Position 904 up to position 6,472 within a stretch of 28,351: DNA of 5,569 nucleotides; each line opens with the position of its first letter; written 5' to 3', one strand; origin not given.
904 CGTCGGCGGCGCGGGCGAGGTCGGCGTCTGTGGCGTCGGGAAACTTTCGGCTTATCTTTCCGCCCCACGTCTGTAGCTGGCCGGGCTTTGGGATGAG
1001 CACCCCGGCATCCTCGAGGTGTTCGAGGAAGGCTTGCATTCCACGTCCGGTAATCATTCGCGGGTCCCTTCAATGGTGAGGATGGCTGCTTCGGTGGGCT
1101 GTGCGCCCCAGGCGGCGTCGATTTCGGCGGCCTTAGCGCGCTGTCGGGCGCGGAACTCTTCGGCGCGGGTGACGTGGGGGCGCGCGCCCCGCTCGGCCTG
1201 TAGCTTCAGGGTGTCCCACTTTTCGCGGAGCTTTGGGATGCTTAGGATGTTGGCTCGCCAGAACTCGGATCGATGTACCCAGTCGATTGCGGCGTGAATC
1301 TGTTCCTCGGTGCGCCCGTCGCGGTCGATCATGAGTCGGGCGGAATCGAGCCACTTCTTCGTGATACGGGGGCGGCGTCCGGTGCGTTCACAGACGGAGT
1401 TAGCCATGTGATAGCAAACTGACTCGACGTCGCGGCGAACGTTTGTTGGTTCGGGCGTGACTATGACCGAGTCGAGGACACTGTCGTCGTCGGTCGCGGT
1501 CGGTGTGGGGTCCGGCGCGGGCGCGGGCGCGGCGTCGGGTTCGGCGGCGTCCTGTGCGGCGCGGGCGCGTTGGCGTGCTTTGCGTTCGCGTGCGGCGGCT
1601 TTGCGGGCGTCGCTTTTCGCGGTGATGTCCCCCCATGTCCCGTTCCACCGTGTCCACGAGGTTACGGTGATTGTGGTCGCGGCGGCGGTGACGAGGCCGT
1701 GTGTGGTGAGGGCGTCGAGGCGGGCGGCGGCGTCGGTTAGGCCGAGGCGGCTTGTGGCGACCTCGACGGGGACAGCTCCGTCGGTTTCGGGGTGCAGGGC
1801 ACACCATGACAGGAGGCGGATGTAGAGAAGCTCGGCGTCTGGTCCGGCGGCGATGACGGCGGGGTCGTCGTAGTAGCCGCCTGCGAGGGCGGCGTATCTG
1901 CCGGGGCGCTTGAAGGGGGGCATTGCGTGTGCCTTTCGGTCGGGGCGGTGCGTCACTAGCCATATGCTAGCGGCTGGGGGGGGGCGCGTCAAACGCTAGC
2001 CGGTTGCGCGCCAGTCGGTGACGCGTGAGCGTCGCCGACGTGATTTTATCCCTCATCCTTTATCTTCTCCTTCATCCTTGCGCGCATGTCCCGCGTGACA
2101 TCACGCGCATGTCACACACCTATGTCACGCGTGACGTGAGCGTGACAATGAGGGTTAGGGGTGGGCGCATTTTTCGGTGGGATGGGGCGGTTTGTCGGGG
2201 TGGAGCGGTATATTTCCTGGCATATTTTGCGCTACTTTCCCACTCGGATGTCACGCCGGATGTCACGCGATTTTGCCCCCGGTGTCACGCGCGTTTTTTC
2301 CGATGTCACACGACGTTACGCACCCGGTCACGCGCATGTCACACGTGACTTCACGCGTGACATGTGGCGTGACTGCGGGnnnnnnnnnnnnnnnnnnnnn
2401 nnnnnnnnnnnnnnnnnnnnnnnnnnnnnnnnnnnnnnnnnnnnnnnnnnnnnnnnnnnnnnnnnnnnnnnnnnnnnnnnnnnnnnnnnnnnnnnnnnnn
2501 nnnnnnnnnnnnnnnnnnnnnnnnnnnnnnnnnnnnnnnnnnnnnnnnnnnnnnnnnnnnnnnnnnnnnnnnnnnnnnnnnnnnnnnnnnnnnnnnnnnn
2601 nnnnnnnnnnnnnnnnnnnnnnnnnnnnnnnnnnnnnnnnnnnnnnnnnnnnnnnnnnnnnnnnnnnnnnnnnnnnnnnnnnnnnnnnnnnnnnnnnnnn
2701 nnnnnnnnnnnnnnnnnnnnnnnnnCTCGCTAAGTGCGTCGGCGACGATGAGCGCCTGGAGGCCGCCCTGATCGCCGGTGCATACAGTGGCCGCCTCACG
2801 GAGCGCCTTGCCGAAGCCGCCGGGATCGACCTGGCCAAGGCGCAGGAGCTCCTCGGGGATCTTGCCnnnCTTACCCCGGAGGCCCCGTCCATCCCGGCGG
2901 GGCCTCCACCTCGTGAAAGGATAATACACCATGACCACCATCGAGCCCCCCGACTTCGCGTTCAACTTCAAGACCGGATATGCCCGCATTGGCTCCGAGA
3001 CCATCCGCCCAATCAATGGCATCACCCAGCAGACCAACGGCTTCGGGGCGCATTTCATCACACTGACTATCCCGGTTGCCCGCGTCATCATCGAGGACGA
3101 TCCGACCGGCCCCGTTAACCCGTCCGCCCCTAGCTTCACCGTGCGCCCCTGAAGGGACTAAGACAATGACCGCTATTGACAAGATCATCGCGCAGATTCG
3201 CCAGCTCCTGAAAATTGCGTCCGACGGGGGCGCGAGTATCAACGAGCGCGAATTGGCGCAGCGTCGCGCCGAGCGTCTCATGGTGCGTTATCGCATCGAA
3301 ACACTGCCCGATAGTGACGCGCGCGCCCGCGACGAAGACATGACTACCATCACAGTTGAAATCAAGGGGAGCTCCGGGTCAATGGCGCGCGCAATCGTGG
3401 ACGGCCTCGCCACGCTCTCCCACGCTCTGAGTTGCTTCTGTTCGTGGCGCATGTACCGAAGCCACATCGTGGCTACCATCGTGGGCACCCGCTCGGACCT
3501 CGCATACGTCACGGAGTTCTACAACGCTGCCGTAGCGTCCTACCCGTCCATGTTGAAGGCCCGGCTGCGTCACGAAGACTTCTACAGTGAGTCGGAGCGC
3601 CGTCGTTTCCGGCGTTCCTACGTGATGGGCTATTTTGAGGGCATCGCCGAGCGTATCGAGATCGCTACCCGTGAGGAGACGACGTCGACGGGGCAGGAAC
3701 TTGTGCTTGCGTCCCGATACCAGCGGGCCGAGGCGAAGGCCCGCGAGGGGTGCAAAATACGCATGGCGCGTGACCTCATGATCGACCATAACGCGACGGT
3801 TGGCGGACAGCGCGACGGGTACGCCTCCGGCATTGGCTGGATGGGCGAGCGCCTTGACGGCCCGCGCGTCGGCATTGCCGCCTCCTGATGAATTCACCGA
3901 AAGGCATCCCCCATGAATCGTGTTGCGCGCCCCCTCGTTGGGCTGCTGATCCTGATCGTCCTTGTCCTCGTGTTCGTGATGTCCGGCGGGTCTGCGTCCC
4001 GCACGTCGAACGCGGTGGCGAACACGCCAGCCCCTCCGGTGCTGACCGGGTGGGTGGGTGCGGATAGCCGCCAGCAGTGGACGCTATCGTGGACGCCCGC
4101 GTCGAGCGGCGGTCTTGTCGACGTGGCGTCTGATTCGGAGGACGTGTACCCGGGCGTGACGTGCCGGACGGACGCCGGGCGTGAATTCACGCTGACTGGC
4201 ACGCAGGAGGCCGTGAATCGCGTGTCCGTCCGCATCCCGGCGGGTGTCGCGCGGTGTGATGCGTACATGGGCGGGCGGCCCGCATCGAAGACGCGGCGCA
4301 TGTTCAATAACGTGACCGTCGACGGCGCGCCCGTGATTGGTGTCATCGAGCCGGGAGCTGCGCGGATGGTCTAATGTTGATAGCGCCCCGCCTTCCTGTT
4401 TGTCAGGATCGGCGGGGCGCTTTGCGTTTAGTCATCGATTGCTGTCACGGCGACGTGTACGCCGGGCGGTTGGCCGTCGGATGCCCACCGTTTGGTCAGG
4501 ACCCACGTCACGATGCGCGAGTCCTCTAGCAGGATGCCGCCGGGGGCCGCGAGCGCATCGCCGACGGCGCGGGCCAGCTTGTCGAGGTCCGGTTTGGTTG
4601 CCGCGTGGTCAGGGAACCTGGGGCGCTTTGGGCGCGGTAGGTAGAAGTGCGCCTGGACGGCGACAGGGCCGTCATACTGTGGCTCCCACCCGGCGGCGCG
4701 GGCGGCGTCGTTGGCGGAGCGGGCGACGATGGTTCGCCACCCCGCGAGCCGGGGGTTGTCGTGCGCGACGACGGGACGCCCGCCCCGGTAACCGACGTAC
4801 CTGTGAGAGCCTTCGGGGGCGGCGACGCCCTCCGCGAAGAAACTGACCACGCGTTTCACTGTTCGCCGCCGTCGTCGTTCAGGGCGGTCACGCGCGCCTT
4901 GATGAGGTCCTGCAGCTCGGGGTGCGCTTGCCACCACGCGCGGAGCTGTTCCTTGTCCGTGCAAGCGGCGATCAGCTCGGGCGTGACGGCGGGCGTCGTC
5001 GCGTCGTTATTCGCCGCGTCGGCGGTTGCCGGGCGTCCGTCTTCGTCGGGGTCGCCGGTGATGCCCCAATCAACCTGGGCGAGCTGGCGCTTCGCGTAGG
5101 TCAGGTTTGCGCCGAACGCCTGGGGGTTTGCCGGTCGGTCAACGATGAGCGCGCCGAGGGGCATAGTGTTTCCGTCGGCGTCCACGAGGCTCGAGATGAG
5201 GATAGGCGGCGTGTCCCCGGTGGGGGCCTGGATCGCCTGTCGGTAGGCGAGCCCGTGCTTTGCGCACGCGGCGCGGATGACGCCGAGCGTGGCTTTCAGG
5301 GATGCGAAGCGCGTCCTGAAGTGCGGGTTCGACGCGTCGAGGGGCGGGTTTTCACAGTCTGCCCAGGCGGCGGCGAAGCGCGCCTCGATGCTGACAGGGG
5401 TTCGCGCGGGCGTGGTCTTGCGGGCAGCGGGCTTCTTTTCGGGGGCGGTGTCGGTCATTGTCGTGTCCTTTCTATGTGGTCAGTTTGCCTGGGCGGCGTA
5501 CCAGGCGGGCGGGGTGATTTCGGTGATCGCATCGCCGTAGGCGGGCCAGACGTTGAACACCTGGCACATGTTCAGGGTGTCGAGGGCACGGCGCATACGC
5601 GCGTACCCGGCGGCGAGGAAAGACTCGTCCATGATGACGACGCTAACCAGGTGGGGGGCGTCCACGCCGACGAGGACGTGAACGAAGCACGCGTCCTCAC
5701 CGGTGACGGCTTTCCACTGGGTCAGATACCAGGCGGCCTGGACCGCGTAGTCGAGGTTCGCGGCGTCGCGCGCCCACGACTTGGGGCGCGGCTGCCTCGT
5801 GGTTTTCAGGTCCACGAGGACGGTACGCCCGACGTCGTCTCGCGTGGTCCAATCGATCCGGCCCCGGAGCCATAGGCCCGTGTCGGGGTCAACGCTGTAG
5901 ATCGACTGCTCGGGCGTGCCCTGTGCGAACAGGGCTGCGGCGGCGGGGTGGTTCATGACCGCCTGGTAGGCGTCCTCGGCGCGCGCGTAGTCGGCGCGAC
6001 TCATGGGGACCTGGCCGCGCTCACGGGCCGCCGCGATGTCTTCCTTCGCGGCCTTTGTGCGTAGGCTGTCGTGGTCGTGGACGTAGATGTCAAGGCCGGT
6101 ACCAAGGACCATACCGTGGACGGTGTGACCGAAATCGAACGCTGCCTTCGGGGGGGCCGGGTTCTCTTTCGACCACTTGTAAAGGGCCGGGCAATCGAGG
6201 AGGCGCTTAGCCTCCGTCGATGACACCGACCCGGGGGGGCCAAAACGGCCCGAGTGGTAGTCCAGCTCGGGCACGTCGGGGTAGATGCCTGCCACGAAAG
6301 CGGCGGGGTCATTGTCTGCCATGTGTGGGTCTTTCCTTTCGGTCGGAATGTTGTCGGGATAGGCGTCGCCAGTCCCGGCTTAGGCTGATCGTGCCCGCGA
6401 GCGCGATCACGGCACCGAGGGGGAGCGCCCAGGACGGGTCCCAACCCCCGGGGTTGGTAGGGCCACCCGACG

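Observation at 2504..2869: Two paralogous, strongly acidic proteins each head a plus-strand island behind the duplicated promoter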

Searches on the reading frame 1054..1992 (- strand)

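Call 24: search_protein_families(library=pfam, proteins=[window:1054-1992:-], max_evalue=0.01)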
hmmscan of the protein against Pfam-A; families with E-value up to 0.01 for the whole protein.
window:1054-1992:- (312 aa): 0 families

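Call 25: search_protein_families(library=phrogs, proteins=[window:1054-1992:-], max_evalue=0.001)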
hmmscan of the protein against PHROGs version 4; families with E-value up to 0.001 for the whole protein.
window:1054-1992:- (312 aa): 10 families
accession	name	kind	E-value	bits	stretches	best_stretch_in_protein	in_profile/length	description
phrog_22834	-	unknown function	1.4e-26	94.5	1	70-291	43-263/310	-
phrog_2514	-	DNA, RNA and nucleotide metabolism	8.3e-20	72.2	1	206-275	182-251/270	DnaD-like helicase loader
phrog_391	-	DNA, RNA and nucleotide metabolism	1.1e-18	68.9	1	131-278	128-279/298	replication initiation O-like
phrog_2357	-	unknown function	1.7e-17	64.5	1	205-274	37-105/124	-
phrog_4880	-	DNA, RNA and nucleotide metabolism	3.8e-15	57.1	1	207-273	202-269/304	replisome organizer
phrog_1882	-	unknown function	1.2e-13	52.5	1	37-191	7-162/259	-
phrog_2447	-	DNA, RNA and nucleotide metabolism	1e-12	49.8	1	39-298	11-280/295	replication initiation protein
phrog_277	-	DNA, RNA and nucleotide metabolism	1.4e-10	41.9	1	204-277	227-294/318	replication initiation O-like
phrog_2149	-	DNA, RNA and nucleotide metabolism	5.4e-10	40.5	1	129-281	133-277/289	replication initiation protein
phrog_9773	-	DNA, RNA and nucleotide metabolism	1.7e-08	35.5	1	211-263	222-274/288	replication initiation O-like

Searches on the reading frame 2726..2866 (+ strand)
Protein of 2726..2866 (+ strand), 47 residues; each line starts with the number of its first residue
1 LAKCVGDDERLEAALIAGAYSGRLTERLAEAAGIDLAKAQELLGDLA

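Call 48: search_solved_structures(query=A3, max_evalue=10, show_alignments=5)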
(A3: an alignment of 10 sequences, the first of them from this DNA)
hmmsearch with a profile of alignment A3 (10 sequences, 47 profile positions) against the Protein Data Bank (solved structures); distinct sequences matched with E-value up to 10: 6.
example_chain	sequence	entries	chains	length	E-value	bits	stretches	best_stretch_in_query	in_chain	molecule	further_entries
6pbz_A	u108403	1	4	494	0.22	14.4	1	24-44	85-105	Guanosine-5'-triphosphate,3'-diphosphate pyrophosphatase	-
2owo_A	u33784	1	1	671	0.53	13.2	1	13-42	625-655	DNA ligase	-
5tt5_A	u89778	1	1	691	0.56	13.2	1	13-42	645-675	DNA ligase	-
3he0_A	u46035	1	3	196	1.3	12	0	15-35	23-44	Transcriptional regulator, TetR family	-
7n7z_A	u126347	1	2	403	2.2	11.3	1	16-38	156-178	Acetyl-CoA C-acetyltransferase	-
6ovq_A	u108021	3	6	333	4.5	10.3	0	28-38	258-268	Putative Side chain reductase | MtmW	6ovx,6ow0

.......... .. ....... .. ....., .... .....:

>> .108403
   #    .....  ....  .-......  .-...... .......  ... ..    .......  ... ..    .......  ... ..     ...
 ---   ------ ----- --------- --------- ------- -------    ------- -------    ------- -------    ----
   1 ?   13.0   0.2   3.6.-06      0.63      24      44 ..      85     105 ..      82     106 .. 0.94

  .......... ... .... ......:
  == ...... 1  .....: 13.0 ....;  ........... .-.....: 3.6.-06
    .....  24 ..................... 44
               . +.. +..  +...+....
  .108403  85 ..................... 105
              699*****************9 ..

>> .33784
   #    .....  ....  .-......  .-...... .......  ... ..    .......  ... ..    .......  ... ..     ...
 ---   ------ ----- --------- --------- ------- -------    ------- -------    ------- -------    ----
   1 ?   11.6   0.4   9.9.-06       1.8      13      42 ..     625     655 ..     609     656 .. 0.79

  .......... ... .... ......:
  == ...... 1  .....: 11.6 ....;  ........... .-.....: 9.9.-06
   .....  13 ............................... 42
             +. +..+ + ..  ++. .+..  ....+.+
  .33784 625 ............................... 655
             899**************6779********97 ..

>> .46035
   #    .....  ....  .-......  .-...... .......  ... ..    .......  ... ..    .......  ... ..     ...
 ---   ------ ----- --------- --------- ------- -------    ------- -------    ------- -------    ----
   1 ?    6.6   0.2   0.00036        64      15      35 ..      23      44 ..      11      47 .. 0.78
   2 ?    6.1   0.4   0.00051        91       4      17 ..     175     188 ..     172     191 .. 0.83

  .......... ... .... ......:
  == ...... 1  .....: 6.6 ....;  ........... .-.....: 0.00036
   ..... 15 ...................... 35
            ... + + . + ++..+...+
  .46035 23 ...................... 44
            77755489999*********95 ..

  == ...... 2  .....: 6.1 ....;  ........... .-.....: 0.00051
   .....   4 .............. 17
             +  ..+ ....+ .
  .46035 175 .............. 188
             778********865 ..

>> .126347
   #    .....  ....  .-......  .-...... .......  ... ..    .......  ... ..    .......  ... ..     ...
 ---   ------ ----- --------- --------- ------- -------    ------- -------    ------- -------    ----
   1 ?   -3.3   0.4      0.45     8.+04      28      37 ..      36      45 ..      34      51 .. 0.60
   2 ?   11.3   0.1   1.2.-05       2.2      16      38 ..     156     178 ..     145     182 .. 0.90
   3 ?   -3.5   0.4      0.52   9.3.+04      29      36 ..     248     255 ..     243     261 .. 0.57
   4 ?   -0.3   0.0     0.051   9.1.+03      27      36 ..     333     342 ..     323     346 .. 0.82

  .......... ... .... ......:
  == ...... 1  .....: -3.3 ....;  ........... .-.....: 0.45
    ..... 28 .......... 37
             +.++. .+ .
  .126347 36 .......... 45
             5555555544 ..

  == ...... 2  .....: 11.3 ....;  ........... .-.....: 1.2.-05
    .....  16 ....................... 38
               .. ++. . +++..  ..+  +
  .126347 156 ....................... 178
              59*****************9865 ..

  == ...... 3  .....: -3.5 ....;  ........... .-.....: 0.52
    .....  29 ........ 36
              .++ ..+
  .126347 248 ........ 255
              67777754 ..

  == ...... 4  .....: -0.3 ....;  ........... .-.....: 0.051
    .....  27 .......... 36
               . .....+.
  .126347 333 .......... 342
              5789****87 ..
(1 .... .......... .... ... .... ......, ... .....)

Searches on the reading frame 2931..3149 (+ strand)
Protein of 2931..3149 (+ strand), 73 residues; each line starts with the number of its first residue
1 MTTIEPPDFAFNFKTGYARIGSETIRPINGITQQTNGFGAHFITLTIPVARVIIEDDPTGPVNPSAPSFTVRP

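Call 7: search_protein_families(library=pfam, proteins=[window:2931-3149:+], max_evalue=1)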
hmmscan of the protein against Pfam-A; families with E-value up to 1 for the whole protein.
window:2931-3149:+ (73 aa): 0 families

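Call 8: search_protein_families(library=phrogs, proteins=[window:2931-3149:+], max_evalue=1)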
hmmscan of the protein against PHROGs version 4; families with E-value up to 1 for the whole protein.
window:2931-3149:+ (73 aa): 1 family
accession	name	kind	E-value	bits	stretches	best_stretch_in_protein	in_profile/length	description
phrog_23972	-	unknown function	0.27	12.4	1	43-52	41-50/54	-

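Call 42: search_protein_families(library=ncbifam, proteins=[window:2931-3149:+], max_evalue=1)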
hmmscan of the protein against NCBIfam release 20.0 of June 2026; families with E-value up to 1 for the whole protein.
window:2931-3149:+ (73 aa): 0 families

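Call 43: search_protein_families(library=padloc, proteins=[window:2931-3149:+], max_evalue=1)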
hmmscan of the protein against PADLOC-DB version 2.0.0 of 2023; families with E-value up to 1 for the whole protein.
window:2931-3149:+ (73 aa): 0 families

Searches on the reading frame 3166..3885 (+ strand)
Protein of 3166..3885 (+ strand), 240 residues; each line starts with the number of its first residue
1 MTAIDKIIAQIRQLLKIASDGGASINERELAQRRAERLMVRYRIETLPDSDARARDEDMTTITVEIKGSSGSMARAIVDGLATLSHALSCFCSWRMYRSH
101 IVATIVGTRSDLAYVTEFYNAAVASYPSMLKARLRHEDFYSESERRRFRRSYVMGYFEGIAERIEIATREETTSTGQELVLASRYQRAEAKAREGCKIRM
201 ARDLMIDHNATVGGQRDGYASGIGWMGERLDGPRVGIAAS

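Call 7: search_protein_families(library=pfam, proteins=[window:3166-3885:+], max_evalue=1)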
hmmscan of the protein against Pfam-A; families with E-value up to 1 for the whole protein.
window:3166-3885:+ (240 aa): 3 families
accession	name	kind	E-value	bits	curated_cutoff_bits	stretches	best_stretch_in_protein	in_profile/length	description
PF10979.13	DUF2786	-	1.2e-06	28.8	23.9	1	6-45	1-39/40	Protein of unknown function (DUF2786)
PF23771.1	DUF7168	-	0.00042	20.4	25.5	1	83-187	30-131/140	Domain of unknown function (DUF7168)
PF22713.1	SNaCT6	-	0.037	14.7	27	1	142-173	2-33/119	Short NACHT-associated C-Terminal domain, family 6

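Call 8: search_protein_families(library=phrogs, proteins=[window:3166-3885:+], max_evalue=1)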
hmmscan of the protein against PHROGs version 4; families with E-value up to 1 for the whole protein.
window:3166-3885:+ (240 aa): 2 families
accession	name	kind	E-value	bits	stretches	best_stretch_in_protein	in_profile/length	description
phrog_421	-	unknown function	3.9e-26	93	1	1-218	3-221/241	unknown function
phrog_31646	-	unknown function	0.3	12.4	0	3-30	9-35/75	-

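Call 42: search_protein_families(library=ncbifam, proteins=[window:3166-3885:+], max_evalue=1)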
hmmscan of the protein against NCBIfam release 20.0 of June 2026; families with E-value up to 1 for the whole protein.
window:3166-3885:+ (240 aa): 0 families

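Call 43: search_protein_families(library=padloc, proteins=[window:3166-3885:+], max_evalue=1)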
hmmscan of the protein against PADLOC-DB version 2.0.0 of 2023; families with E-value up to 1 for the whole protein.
window:3166-3885:+ (240 aa): 0 families

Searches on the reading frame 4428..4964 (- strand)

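Call 24: search_protein_families(library=pfam, proteins=[window:4428-4964:-], max_evalue=0.01)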
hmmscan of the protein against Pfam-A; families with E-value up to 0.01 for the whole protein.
window:4428-4964:- (178 aa): 1 family
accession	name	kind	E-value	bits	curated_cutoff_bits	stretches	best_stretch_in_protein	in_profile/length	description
PF05866.16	RusA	-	1.6e-10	42.1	22.8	1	52-173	6-123/124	Endodeoxyribonuclease RusA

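Call 25: search_protein_families(library=phrogs, proteins=[window:4428-4964:-], max_evalue=0.001)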
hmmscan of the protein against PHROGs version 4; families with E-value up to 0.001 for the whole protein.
window:4428-4964:- (178 aa): 2 families
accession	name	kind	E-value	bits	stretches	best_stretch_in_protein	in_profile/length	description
phrog_140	-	DNA, RNA and nucleotide metabolism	1.5e-20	74.8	1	33-178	32-170/219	RusA-like Holliday junction resolvase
phrog_3055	-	DNA, RNA and nucleotide metabolism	6.5e-13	49.6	1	34-174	61-209/233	RusA-like Holliday junction resolvase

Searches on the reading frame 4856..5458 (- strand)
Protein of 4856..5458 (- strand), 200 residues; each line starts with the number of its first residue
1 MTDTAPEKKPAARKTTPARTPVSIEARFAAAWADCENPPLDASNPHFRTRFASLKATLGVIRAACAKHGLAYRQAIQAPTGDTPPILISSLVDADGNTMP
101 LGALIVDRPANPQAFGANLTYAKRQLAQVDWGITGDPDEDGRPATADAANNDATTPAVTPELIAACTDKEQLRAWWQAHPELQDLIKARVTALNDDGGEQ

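Call 24: search_protein_families(library=pfam, proteins=[window:4856-5458:-], max_evalue=0.01)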
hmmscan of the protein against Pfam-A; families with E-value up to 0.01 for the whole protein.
window:4856-5458:- (200 aa): 1 family
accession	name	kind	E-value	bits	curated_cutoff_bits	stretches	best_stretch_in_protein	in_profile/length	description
PF04404.17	ERF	-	5.9e-05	23.5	25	1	29-153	6-138/153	ERF superfamily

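Call 25: search_protein_families(library=phrogs, proteins=[window:4856-5458:-], max_evalue=0.001)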
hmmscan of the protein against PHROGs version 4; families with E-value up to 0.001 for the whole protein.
window:4856-5458:- (200 aa): 2 families
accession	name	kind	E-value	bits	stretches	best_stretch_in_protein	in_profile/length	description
phrog_2324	-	DNA, RNA and nucleotide metabolism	9.7e-17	62.2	1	28-158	15-145/193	Erf-like ssDNA annealing protein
phrog_155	-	DNA, RNA and nucleotide metabolism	8.8e-10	39.7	1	18-175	63-238/308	Erf-like ssDNA annealing protein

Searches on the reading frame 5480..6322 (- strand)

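Call 24: search_protein_families(library=pfam, proteins=[window:5480-6322:-], max_evalue=0.01)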
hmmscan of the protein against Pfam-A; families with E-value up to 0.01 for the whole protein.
window:5480-6322:- (280 aa): 2 families
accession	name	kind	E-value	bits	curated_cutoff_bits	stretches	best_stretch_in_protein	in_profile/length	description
PF12684.13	DUF3799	-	1.3e-26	94.3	26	1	34-266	1-227/233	PDDEXK-like domain of unknown function (DUF3799)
PF12705.13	PDDEXK_1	-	6e-10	39.9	22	1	33-206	2-172/247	PD-(D/E)XK nuclease superfamily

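Call 25: search_protein_families(library=phrogs, proteins=[window:5480-6322:-], max_evalue=0.001)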
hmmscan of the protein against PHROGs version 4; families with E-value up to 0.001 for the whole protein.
window:5480-6322:- (280 aa): 4 families
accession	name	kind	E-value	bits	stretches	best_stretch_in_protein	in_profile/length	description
phrog_412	-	DNA, RNA and nucleotide metabolism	2.2e-83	282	1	11-279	138-410/440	exonuclease VIII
phrog_607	-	DNA, RNA and nucleotide metabolism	9.5e-20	71.4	1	101-262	702-859/883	exonuclease VII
phrog_1227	-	DNA, RNA and nucleotide metabolism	1.5e-06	28.6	1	34-220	20-200/268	exonuclease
phrog_1218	-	DNA, RNA and nucleotide metabolism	0.00052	20.4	1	115-201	122-183/364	exonuclease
